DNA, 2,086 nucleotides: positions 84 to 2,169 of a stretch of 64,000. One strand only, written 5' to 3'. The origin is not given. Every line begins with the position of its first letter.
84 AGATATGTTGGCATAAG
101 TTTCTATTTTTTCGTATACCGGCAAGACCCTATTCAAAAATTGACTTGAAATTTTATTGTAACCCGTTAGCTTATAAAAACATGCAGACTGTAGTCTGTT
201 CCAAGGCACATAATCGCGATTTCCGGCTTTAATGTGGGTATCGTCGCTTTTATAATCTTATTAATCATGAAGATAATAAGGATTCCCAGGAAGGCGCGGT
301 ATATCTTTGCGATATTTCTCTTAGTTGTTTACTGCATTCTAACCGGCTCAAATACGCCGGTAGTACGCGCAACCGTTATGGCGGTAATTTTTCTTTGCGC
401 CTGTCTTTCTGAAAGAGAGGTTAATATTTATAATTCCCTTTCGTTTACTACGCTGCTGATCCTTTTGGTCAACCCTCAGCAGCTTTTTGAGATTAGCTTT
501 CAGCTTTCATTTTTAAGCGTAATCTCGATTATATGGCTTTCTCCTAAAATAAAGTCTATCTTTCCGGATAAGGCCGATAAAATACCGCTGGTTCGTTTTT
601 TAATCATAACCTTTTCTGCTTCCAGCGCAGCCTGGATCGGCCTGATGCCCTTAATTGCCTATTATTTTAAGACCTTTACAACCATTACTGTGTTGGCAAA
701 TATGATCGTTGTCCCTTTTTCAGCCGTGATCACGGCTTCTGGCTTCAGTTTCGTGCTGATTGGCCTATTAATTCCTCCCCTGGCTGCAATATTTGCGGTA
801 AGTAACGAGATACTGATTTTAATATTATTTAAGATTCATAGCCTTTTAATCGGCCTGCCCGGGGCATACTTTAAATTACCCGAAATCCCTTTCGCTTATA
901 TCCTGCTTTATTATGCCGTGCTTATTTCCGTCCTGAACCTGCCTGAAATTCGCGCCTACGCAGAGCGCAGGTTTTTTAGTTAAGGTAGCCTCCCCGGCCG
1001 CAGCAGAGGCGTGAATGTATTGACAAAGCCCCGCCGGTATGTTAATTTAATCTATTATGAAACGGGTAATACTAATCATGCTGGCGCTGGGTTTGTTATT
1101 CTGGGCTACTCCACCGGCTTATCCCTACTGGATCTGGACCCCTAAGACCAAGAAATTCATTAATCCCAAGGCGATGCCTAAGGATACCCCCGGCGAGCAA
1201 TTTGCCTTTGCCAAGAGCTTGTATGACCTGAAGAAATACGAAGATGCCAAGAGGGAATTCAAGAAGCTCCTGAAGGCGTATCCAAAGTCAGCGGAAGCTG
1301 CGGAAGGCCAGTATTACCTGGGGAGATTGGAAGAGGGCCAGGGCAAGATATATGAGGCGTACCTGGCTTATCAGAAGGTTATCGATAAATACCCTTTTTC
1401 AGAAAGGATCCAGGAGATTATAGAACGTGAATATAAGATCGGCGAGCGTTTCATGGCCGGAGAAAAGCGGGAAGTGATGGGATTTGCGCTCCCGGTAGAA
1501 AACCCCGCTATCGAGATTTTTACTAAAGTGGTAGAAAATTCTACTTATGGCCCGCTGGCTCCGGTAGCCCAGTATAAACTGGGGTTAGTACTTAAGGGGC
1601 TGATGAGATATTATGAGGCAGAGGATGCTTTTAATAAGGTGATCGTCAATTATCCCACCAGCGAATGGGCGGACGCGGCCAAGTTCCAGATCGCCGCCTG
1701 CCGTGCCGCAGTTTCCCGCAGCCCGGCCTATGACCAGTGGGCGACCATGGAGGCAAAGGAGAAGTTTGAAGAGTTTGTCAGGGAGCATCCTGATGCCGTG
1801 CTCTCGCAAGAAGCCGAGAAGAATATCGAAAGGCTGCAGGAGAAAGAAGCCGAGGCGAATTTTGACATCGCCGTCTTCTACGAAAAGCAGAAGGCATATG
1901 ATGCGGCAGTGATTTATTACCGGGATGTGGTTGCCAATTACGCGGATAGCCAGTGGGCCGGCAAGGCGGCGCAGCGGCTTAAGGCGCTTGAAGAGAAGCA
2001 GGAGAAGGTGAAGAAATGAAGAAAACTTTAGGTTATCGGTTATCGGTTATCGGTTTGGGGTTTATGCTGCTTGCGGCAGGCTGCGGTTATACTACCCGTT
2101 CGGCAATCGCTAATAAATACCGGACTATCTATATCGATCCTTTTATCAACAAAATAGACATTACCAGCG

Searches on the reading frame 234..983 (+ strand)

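Call 42: search_protein_families(library=pfam, proteins=[window:234-983:+], max_evalue=0.0001)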
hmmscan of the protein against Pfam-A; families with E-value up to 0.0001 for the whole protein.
window:234-983:+ (249 aa): 1 family
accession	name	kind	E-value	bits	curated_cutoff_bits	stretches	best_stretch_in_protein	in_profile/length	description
PF03772.21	Competence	-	1.8e-47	162.4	23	1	1-236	33-266/270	Competence protein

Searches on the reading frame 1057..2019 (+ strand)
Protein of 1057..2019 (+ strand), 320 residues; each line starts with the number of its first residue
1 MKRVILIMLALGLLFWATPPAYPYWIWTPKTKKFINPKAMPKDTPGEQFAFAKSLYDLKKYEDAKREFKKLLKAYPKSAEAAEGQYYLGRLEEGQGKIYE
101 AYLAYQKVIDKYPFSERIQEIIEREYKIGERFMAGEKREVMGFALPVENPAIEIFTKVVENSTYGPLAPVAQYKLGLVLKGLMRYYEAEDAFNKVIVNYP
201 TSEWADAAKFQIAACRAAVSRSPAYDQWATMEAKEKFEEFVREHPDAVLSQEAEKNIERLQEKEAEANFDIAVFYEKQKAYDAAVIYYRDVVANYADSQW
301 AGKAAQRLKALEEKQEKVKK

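Call 42: search_protein_families(library=pfam, proteins=[window:1057-2019:+], max_evalue=0.0001)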
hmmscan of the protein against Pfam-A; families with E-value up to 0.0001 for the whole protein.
window:1057-2019:+ (320 aa): 8 families
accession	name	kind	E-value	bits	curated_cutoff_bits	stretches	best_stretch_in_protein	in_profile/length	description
PF13174.12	TPR_6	-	1.1e-21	76.3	26.3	0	52-78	7-33/33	Tetratricopeptide repeat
PF13525.12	YfiO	-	1.3e-15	58.2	25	1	183-313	56-186/203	Outer membrane lipoprotein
PF13432.12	TPR_16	-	4.7e-15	56.2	32.7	1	50-115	2-64/65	Tetratricopeptide repeat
PF13428.12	TPR_14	-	5.3e-11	42.5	23.5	0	47-82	3-38/44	Tetratricopeptide repeat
PF07719.23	TPR_2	-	6.5e-11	41.9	27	0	52-77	8-33/34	Tetratricopeptide repeat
PF00515.34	TPR_1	-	2.9e-08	33.6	27.8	0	170-201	2-33/34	Tetratricopeptide repeat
PF13181.12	TPR_8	-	1.6e-05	25.1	25.7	0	265-292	1-28/34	Tetratricopeptide repeat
PF13424.12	TPR_12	-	2.3e-05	24.9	30.1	0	52-110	10-73/77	Tetratricopeptide repeat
